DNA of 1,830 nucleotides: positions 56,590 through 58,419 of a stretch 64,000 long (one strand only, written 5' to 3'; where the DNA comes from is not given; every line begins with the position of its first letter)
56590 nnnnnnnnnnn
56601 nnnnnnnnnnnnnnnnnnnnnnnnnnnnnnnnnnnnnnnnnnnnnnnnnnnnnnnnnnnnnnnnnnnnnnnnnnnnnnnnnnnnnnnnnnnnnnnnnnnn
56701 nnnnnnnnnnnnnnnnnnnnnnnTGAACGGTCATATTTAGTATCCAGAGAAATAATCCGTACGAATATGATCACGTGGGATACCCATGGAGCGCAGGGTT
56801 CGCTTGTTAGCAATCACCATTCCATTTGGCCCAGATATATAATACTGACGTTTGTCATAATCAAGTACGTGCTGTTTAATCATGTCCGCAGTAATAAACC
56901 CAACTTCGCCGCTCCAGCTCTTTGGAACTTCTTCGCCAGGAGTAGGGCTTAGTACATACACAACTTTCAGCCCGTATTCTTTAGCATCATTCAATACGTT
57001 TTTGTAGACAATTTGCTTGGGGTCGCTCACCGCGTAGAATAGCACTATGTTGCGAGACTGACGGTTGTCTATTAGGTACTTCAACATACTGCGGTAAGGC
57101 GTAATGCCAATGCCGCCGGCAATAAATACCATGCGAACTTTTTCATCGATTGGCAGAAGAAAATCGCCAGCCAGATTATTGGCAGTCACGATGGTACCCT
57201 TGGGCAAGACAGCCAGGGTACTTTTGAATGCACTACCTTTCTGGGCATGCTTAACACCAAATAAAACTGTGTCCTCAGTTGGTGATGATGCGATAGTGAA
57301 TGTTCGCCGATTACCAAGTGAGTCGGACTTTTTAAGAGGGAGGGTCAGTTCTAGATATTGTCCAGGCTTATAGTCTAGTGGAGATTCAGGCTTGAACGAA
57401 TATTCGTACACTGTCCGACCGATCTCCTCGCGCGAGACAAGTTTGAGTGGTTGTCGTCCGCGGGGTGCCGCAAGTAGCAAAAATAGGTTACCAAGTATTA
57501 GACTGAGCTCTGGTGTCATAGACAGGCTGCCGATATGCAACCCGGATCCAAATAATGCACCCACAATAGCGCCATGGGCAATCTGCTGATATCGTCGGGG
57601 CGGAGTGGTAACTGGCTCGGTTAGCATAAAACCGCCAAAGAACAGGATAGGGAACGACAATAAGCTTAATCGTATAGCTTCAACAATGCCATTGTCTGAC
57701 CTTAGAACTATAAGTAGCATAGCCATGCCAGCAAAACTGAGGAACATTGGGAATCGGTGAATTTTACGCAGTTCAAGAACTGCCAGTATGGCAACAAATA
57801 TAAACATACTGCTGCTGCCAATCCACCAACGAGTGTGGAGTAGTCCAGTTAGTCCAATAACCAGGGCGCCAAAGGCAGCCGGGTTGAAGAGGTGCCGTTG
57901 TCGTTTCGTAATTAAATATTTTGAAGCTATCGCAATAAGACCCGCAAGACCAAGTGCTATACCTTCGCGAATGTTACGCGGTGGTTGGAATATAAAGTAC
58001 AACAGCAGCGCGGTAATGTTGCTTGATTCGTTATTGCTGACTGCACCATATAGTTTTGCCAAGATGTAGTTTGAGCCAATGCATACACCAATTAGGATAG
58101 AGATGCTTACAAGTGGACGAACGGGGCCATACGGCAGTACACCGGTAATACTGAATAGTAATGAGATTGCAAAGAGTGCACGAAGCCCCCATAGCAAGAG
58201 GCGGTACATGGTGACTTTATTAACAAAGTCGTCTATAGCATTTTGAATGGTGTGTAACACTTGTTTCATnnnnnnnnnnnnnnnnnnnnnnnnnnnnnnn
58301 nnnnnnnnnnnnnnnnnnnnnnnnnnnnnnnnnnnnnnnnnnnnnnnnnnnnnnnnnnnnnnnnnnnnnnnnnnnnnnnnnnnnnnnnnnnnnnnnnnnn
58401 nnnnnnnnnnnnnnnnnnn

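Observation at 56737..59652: Three-gene flavinylation module: FMN-binding protein, ApbE transferase and membrane FAD/NAD(P) oxidoreductase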

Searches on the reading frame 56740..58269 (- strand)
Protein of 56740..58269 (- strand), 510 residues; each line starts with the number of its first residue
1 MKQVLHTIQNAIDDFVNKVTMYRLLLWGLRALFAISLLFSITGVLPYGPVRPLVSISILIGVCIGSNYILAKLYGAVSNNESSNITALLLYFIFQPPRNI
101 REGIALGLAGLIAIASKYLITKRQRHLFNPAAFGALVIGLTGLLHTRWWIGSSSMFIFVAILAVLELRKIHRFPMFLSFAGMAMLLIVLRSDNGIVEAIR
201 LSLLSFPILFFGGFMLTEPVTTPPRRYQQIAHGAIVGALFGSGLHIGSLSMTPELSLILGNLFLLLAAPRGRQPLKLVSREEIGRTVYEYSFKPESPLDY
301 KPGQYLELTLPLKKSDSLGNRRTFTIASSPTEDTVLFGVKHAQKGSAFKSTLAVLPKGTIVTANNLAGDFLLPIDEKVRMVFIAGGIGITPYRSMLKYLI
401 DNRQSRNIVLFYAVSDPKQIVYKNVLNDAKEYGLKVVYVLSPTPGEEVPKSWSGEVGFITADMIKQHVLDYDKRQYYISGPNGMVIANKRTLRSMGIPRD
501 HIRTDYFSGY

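Call 3: search_protein_families(library=pfam, proteins=[window:56740-58269:-], max_evalue=0.1)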
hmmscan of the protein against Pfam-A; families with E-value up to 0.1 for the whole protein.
window:56740-58269:- (510 aa): 6 families
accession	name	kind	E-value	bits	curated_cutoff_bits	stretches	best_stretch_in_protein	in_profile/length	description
PF00175.26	NAD_binding_1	-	8.2e-18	65.5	22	1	382-486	1-105/109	Oxidoreductase NAD-binding domain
PF03116.20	NQR2_RnfD_RnfE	-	2.4e-05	24.3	27.7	1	149-263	169-282/296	NQR2, RnfD, RnfE family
PF08030.17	NAD_binding_6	-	0.0022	18.5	22.2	1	380-429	4-59/156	Ferric reductase NAD binding domain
PF00970.30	FAD_binding_6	-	0.0048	17.7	21.1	1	275-360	2-87/99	Oxidoreductase FAD-binding domain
PF12821.13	ThrE_2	-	0.027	15.1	27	0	84-163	6-83/129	Threonine/Serine exporter, ThrE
PF08022.18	FAD_binding_8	-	0.036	14.6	22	0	293-343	23-72/109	FAD-binding domain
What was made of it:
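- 57460..58269 (-): NqrB/RnfD-like membrane domain of the fusion protein (residues 1-270; about 10 membrane segments, N-in and C-in). Pfam PF03116 is below threshold (24.3 against 27.7 bits, call 3).
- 56740..57459 (-): Cytoplasmic FNR-type FAD/NAD(P)H-binding domain of the fusion protein (residues 271-510; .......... and GGIGITP motifs). PF00175, E=8e-18, with a weak PF00970 match (call 3).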

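Call 4: search_protein_families(library=ncbifam, proteins=[window:56740-58269:-], max_evalue=0.1)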
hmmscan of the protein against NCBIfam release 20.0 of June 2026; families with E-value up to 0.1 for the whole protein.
window:56740-58269:- (510 aa): 25 families
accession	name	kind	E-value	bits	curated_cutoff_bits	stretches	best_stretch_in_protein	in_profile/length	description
NF009805.0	PRK13289.1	equivalog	2.6e-27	95.8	432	1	278-507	160-392/399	NO-inducible flavohemoprotein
NF005963.0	PRK08051.1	equivalog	7.8e-22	77.7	230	1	278-507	9-230/233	NAD(P)H-flavin reductase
NF040810.1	BenC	equivalog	4.8e-19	68.7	430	1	293-505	127-328/333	benzoate 1,2-dioxygenase electron transfer component BenC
NF058606.1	GlBtMonoRdsGbcB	equivalog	5.9e-19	68.2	500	1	280-502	21-242/362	glycine betaine monooxygenase reductase subunit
TIGR02160.1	PA_CoA_Oxy5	hypoth_equivalog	1.6e-16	60.1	420.8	1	298-508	31-242/352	1,2-phenylacetyl-CoA epoxidase subunit PaaE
NF007964.0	PRK10684.1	equivalog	3.7e-16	59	383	1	299-507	36-237/333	NADH oxidoreductase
NF045803.1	MethMoxFADbindMmoC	equivalog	7.8e-16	57.8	500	1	295-506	135-339/343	aromatic/alkene monooxygenase hydroxylase FAD-binding subunit MmoC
NF052252.1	flav_redu_LuxG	exception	8.5e-15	54.5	340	1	281-492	9-213/232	flavin mononucleotide reductase LuxG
TIGR01941.1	nqrF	equivalog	2.9e-12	46.2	295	1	349-508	243-404/405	NADH:ubiquinone reductase (Na(+)-transporting) subunit F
NF008822.0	PRK11872.1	equivalog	4.1e-12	45.8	402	1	296-506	133-334/341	anthranilate 1,2-dioxygenase electron transfer component AntC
NF006220.0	PRK08345.1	subfamily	1.5e-11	44.1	395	1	298-499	41-243/294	cytochrome-c3 hydrogenase subunit gamma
TIGR02911.1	sulfite_red_B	equivalog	7.4e-09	35.1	288.6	1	283-506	14-223/261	anaerobic sulfite reductase subunit AsrB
NF040830.1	sulfhyd_ShyC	equivalog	1e-08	34.7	600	1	296-429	35-160/288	NAD(P)-dependent hydrogenase/sulfhydrogenase 2 subunit gamma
NF008178.0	PRK10926.1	equivalog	1.7e-05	24.2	390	1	294-459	24-188/248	ferredoxin--NADP(+) reductase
NF040835.1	sulfhyd_HydG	equivalog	2.4e-05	23.8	650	1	299-429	49-173/292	NADPH-dependent hydrogenase/sulfhydrogenase 1 subunit gamma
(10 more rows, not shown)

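Call 6: find_homologous_proteins(query=window:56740-58269:-)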
Query window:56740-58269:- (510 aa): 3027 proteins with E <= 0.001 among 8000 candidates; the best 120 are listed.
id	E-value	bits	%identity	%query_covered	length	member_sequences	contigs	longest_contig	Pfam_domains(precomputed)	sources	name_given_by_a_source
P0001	0.0e+0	1128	100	100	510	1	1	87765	PF00175.27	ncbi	-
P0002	2.4e-285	965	82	100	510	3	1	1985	PF00175.27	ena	-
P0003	9.9e-266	900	76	100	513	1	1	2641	PF00175.27,PF03116.21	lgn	-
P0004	5.8e-249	845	72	98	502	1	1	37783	PF00175.27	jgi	jgi:ferredoxin-NADP reductase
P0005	2.3e-247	840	72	99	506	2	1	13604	PF00175.27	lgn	-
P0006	5.0e-244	829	70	98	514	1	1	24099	PF00175.27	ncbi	-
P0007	1.2e-237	808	70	98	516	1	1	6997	PF00175.27,PF03116.21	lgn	-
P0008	1.2e-234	798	68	100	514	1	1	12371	PF00175.27,PF03116.21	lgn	-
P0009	1.1e-229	781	69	96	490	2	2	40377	PF00175.27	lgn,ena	-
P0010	1.0e-227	775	67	100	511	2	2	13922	PF00175.27,PF03116.21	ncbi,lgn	-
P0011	4.7e-225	766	65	100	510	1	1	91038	PF00175.27,PF03116.21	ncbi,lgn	-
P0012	3.2e-224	763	65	99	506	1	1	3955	PF00175.27,PF03116.21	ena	-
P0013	3.9e-223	760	67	96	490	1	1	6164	PF00175.27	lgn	-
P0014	5.0e-223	759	66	99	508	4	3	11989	PF00175.27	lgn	-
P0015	5.5e-223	759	67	100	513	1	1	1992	PF00175.27,PF03116.21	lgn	-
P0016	8.9e-222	755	66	98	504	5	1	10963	PF00175.27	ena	-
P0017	5.0e-219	746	65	98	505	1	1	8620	PF00175.27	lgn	-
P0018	1.4e-217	741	64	99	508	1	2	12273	PF00175.27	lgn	-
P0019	6.3e-217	739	64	99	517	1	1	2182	PF00175.27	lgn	-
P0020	1.2e-214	732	65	98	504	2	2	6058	PF00175.27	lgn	-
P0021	3.5e-214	730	63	99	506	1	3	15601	PF00175.27,PF03116.21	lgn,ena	-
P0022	1.9e-212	725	63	100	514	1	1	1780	PF00175.27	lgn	-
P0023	2.5e-210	717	64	100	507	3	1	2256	PF00175.27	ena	-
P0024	1.1e-209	715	64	98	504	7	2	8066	PF00175.27,PF03116.21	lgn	-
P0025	1.2e-206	705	62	99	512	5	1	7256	PF00175.27,PF03116.21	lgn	-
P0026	5.2e-204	697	63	96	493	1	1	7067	PF00175.27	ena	-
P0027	7.9e-204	696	63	98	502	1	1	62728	PF00175.27,PF03116.21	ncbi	-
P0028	1.4e-195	669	59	98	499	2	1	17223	PF00175.27,PF08030.18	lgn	-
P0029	1.1e-183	630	58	97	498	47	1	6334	PF00175.27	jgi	jgi:ferredoxin-NADP reductase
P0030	1.8e-177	609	62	87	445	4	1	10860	PF00175.27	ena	-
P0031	3.5e-154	532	51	98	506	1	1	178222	PF00175.27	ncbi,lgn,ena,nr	ncbi:MAG TPA: hypothetical protein VJ836_01355 [Candidatus Saccharimonadales bacterium]|nr:hypotheti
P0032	2.4e-149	516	50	98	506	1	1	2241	PF00175.27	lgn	-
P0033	2.4e-149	516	49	98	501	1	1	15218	PF00175.27,PF03116.21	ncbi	-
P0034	2.7e-146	506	49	93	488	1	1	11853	PF00175.27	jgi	jgi:ferredoxin-NADP reductase/Na+-translocating ferredoxin:NAD+ oxidoreductase RnfD subunit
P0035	9.7e-145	501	48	98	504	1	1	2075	PF00175.27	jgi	jgi:glycine betaine catabolism B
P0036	5.2e-143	495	48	98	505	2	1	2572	PF00175.27,PF03116.21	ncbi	-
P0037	1.2e-141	491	47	98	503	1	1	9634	PF00175.27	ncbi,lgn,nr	ncbi:MAG TPA: hypothetical protein VLA88_00300 [Candidatus Saccharimonadales bacterium]|nr:hypotheti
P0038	1.2e-140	488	47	98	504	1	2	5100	PF00175.27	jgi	jgi:glycine betaine catabolism B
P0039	1.2e-140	488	47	98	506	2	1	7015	PF00175.27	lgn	-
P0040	3.3e-140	486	47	98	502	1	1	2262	PF00175.27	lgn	-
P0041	4.6e-140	486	47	98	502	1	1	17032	PF00175.27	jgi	jgi:glycine betaine catabolism B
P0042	3.4e-139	483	46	98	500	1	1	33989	PF00175.27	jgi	jgi:ferredoxin-NADP reductase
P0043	4.4e-139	482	47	98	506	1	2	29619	PF00175.27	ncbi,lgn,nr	ncbi:MAG TPA: hypothetical protein VLF43_05010 [Candidatus Saccharimonadales bacterium]|nr:hypotheti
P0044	1.1e-138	481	46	98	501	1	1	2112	PF00175.27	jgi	jgi:glycine betaine catabolism B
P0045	1.2e-138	481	48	98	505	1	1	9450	PF00175.27,PF03116.21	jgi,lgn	jgi:ferredoxin-NADP reductase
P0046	2.4e-136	473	46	98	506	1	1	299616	PF00175.27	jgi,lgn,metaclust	metaclust:\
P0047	3.0e-136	473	47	98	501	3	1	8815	PF00175.27,PF03116.21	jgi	jgi:ferredoxin-NADP reductase/Na+-translocating ferredoxin:NAD+ oxidoreductase RnfD subunit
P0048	3.2e-136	473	50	96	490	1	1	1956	PF00175.27,PF03116.21,PF00970.31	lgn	-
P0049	5.5e-136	472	49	98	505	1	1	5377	PF00175.27,PF03116.21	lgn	-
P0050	8.8e-136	472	46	98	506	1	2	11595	PF00175.27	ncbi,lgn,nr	ncbi:MAG TPA: hypothetical protein VLE73_06200 [Candidatus Saccharimonadales bacterium]|nr:hypotheti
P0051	9.6e-136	471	46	98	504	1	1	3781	PF00175.27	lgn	-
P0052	1.2e-135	471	47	95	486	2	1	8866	PF00175.27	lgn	-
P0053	1.2e-135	471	45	98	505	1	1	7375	PF00175.27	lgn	-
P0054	1.3e-135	471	47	98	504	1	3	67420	PF00175.27,PF00970.31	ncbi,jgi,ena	-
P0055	2.1e-135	470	44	98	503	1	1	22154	PF00175.27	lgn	-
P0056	2.5e-135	470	47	98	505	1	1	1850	PF00175.27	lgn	-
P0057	2.8e-135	470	44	98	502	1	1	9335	PF00175.27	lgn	-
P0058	4.1e-135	469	46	100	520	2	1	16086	PF00175.27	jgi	-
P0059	4.9e-135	469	49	96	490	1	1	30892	PF00175.27,PF03116.21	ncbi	-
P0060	5.8e-135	469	45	98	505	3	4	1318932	PF00175.27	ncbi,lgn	-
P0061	6.2e-135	469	46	98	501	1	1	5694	PF00175.27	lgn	-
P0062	1.1e-134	468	46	98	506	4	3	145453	PF00175.27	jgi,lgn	jgi:ferredoxin-NADP reductase/Na+-translocating ferredoxin:NAD+ oxidoreductase RnfD subunit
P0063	1.4e-134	468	47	98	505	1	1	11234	PF00175.27,PF03116.21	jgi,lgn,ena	-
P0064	2.6e-134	467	45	98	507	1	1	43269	PF00175.27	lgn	-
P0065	5.5e-134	466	47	96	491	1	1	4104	PF00175.27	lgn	-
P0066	9.4e-134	465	47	98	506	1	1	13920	PF00175.27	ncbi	-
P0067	1.3e-133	464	45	98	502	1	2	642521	PF00175.27,PF03116.21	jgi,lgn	jgi:ferredoxin-NADP reductase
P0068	1.7e-133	464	46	98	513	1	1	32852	PF00175.27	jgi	-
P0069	1.8e-133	464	47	98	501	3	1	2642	PF00175.27,PF03116.21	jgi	jgi:ferredoxin-NADP reductase/Na+-translocating ferredoxin:NAD+ oxidoreductase RnfD subunit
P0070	2.1e-133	464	45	98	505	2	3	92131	PF00175.27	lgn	-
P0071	3.1e-133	463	45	98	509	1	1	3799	PF00175.27,PF03116.21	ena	-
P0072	4.6e-133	463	46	98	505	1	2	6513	PF00175.27,PF03116.21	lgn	-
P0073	5.0e-133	463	46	98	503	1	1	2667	PF00175.27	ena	-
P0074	9.8e-133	462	45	98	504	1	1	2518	PF00175.27,PF03116.21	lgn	-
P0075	1.0e-132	461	45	96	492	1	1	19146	PF00175.27,PF03116.21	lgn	-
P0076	1.8e-132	461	47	98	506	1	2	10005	PF00175.27,PF03116.21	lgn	-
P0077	1.8e-132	461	44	98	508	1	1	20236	PF00175.27,PF03116.21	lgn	-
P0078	2.4e-132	460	43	98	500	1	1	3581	PF00175.27,PF03116.21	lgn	-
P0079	3.7e-132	460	44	98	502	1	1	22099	PF00175.27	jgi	jgi:glycine betaine catabolism B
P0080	7.1e-132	459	45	98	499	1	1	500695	PF00175.27,PF03116.21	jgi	jgi:glycine betaine catabolism B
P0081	9.0e-132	458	46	98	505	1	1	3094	PF00175.27,PF03116.21,PF08030.18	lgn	-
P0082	9.9e-132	458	46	96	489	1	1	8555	PF00175.27,PF03116.21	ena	-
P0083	1.0e-131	458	44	98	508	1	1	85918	PF00175.27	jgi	jgi:ferredoxin-NADP reductase/Na+-translocating ferredoxin:NAD+ oxidoreductase RnfD subunit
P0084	1.2e-131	458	45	99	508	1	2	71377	PF00175.27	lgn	-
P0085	1.2e-131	458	45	98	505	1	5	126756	PF00175.27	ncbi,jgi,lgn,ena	jgi:ferredoxin-NADP reductase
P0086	1.4e-131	458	46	98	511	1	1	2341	PF00175.27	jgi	jgi:ferredoxin-NADP reductase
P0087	1.8e-131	457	45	98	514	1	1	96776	PF00175.27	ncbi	-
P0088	2.0e-131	457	47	96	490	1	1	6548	PF00175.27,PF03116.21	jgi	jgi:ferredoxin-NADP reductase/Na+-translocating ferredoxin:NAD+ oxidoreductase RnfD subunit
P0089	3.1e-131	457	44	98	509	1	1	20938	PF00175.27,PF03116.21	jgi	jgi:glycine betaine catabolism B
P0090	5.4e-131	456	44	99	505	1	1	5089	PF00175.27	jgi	jgi:ferredoxin-NADP reductase/Na+-translocating ferredoxin:NAD+ oxidoreductase RnfD subunit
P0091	7.5e-131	455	43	98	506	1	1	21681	PF00175.27,PF03116.21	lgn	-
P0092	1.6e-130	454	42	100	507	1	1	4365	PF00175.27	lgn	-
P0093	2.0e-130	454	43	98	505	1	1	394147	PF00175.27,PF03116.21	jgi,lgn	jgi:ferredoxin-NADP reductase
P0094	3.3e-130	453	45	98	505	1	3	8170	PF00175.27,PF03116.21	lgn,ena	-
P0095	4.6e-130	453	43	98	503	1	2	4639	PF00175.27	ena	-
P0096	4.7e-130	453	44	96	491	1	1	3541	PF00175.27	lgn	-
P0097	5.7e-130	452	43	98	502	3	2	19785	PF00175.27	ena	-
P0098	5.7e-130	452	45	98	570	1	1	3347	PF00175.27,PF03116.21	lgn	-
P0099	5.9e-130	452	43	99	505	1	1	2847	PF00175.27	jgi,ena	-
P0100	6.5e-130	452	43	99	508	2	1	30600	PF00175.27,PF03116.21,PF00970.31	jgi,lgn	jgi:ferredoxin-NADP reductase/Na+-translocating ferredoxin:NAD+ oxidoreductase RnfD subunit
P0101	7.8e-130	452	43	98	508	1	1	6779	PF00175.27,PF03116.21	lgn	-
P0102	1.2e-129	451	42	98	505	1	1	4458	PF00175.27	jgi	jgi:ferredoxin-NADP reductase/Na+-translocating ferredoxin:NAD+ oxidoreductase RnfD subunit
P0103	1.8e-129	451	43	98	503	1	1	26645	PF00175.27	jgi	jgi:glycine betaine catabolism B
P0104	3.0e-129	450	46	94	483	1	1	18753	PF00175.27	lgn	-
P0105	3.1e-129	450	44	98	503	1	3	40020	PF00175.27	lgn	-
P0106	3.8e-129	450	43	99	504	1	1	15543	PF00175.27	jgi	jgi:ferredoxin-NADP reductase/Na+-translocating ferredoxin:NAD+ oxidoreductase RnfD subunit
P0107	4.8e-129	449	46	98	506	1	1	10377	PF00175.27,PF03116.21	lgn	-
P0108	6.7e-129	449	44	96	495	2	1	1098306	PF00175.27,PF03116.21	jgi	jgi:ferredoxin-NADP reductase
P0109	1.7e-128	448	44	98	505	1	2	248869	PF00175.27,PF03116.21,PF08030.18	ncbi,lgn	-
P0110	1.9e-128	447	43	99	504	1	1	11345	PF00175.27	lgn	-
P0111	2.6e-128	447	44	98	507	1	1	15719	PF00175.27,PF03116.21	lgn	-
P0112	2.6e-128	447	43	98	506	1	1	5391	PF00175.27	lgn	-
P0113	2.8e-128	447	45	98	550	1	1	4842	PF00175.27,PF03116.21,PF08030.18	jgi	-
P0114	2.8e-128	447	44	98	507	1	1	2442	PF00175.27,PF03116.21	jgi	jgi:ferredoxin-NADP reductase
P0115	5.9e-128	446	43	98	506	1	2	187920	PF00175.27,PF03116.21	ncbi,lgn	-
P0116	7.4e-128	445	45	98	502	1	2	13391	PF00175.27,PF03116.21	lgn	-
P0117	1.0e-127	445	43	99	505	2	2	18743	PF00175.27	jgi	jgi:ferredoxin-NADP reductase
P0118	1.3e-127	445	45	98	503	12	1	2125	PF00175.27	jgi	jgi:ferredoxin-NADP reductase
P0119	1.4e-127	445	43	98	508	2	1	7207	PF00175.27,PF03116.21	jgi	jgi:ferredoxin-NADP reductase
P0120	1.4e-127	445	45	98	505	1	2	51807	PF00175.27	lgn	-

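Call 16: find_related_loci(query=A1, collection=genome_contigs, flank=5000)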
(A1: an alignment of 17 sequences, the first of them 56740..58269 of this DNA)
Query A1 (510 aa) in genome_contigs; peptide patterns used: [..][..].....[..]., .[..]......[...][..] (x = any residue, [..] = any of these).
600 stretches matched a pattern (row limit reached: there are more); 277 encode a relative of the query (tblastn E <= 1e-3); the best 80 are kept; 80 distinct loci.
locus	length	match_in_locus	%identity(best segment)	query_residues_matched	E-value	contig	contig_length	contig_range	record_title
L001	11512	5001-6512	45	12-510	9e-137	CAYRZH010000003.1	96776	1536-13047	MAG TPA_asm: uncultured Candidatus Saccharibacteria bacterium isolate binchicken_co16_374 genome assembly, contig: NODE_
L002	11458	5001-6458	43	12-510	1e-123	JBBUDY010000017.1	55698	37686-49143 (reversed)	MAG: Patescibacteria group bacterium isolate H32-bin018_1 H32_bin018_1_000000000017, whole genome shotgun sequence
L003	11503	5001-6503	42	12-510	3e-121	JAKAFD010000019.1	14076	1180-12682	MAG: bacterium isolate WY1.bin77 NODE_6724_length_14076_cov_3.143093, whole genome shotgun sequence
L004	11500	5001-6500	41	12-509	2e-120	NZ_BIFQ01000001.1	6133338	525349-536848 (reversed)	Dictyobacter aurantiacus strain S27 sequence1, whole genome shotgun sequence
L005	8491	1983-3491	39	7-510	1e-118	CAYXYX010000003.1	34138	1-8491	MAG TPA_asm: uncultured Candidatus Saccharibacteria bacterium isolate SRP285395_co1_424 genome assembly, contig: NODE_18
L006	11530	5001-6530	42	6-510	2e-118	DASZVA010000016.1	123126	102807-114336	MAG TPA_asm: Candidatus Peribacteraceae bacterium isolate SMAG_U6119 k141_573465, whole genome shotgun sequence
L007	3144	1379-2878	41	12-510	4e-122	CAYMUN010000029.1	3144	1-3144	MAG TPA_asm: uncultured Candidatus Saccharibacteria bacterium isolate SRP200132_co1_276 genome assembly, contig: NODE_67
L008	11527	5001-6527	41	2-510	2e-117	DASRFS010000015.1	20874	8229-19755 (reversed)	MAG TPA_asm: Patescibacteria group bacterium isolate SMAG_U10038 k141_1689002, whole genome shotgun sequence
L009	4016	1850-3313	41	12-510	5e-119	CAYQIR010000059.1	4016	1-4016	MAG TPA_asm: uncultured Candidatus Saccharibacteria bacterium isolate binchicken_co38_1169 genome assembly, contig: NODE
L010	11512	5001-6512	40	6-509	3e-117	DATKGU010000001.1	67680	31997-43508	MAG TPA_asm: Candidatus Paceibacterota bacterium isolate SMAG_U14559 k141_72001, whole genome shotgun sequence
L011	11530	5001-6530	40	2-510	3e-116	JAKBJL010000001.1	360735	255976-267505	MAG: bacterium isolate DBS2-5.bin62 NODE_3_length_360735_cov_7.981462, whole genome shotgun sequence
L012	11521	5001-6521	39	4-509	2e-116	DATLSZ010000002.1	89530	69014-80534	MAG TPA_asm: Candidatus Acidiferrales bacterium isolate SMAG_U13943 k141_94805, whole genome shotgun sequence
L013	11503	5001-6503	40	11-510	2e-116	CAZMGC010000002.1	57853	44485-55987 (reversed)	MAG TPA_asm: uncultured Gammaproteobacteria bacterium isolate SRP278252_co2_146 genome assembly, contig: NODE_874_length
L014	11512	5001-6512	40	12-510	2e-115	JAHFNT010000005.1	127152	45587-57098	MAG: Candidatus Nomurabacteria bacterium isolate nzgw487 NODE_108_length_127153_cov_5.038156, whole genome shotgun seque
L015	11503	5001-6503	40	12-510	1e-114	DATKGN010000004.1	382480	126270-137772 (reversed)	MAG TPA_asm: Patescibacteria group bacterium isolate SMAG_U14552 k141_31954, whole genome shotgun sequence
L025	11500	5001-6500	38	12-509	7e-102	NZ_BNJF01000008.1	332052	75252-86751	Ktedonospora formicarum strain SOSP1-1 sequence08, whole genome shotgun sequence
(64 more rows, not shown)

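Call 17: search_solved_structures(query=A1, max_evalue=0.01, show_alignments=0)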
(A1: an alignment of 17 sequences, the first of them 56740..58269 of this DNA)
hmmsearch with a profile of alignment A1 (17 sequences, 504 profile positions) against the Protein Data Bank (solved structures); distinct sequences matched with E-value up to 0.01: 111 (the best 60 are shown).
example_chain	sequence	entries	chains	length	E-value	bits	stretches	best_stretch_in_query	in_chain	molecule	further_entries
1qfj_A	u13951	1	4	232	7.4e-20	74.3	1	271-489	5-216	PROTEIN (FLAVIN REDUCTASE)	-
7qu3_A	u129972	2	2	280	9.3e-18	67.3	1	318-503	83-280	Na(+)-translocating NADH-quinone reductase subunit F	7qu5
2eix_A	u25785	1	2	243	4.5e-17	65.1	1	267-491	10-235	NADH-cytochrome b5 reductase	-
4wqm_A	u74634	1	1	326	1.3e-16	63.6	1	265-501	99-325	Toluene-4-monooxygenase electron transfer component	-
7qty_A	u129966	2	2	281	3.9e-16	62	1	318-503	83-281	Na(+)-translocating NADH-quinone reductase subunit F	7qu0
2r6h_A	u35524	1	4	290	5.3e-16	61.5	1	318-501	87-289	NADH:ubiquinone oxidoreductase, Na translocating, F subunit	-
1cqx_A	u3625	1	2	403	3.4e-15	58.9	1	283-501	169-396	FLAVOHEMOPROTEIN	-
1krh_A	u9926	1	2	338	4.2e-15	58.6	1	275-502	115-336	Benzoate 1,2-Dioxygenase Reductase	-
3ozu_A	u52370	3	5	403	4.3e-15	58.6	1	283-501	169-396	Flavohemoprotein | Flavohemoglobin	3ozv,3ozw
4u9u_A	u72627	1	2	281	6.5e-15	57.9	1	318-503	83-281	Na(+)-translocating NADH-quinone reductase subunit F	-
8ad4_A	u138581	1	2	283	6.7e-15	57.9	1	318-503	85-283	Na(+)-translocating NADH-quinone reductase subunit F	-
4uaj_A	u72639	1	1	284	6.8e-15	57.9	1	318-503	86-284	Na(+)-translocating NADH-quinone reductase subunit F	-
7xk3_F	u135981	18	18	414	8.2e-15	57.6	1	342-503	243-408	Na(+)-translocating NADH-quinone reductase subunit F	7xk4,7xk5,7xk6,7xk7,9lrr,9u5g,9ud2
5ogx_A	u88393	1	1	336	8.7e-15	57.5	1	274-501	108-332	Cytochrome P450 reductase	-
8a1t_F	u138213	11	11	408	1.5e-14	56.7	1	342-503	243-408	Na(+)-translocating NADH-quinone reductase subunit F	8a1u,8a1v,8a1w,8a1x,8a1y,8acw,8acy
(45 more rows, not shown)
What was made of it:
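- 56740..57459 (-): Profile hits to flavin reductase 1qfj and to NqrF FAD domains (call 17).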

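Call 33: find_encoding_contigs(protein=P0001, flank=8000, max_places=3)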
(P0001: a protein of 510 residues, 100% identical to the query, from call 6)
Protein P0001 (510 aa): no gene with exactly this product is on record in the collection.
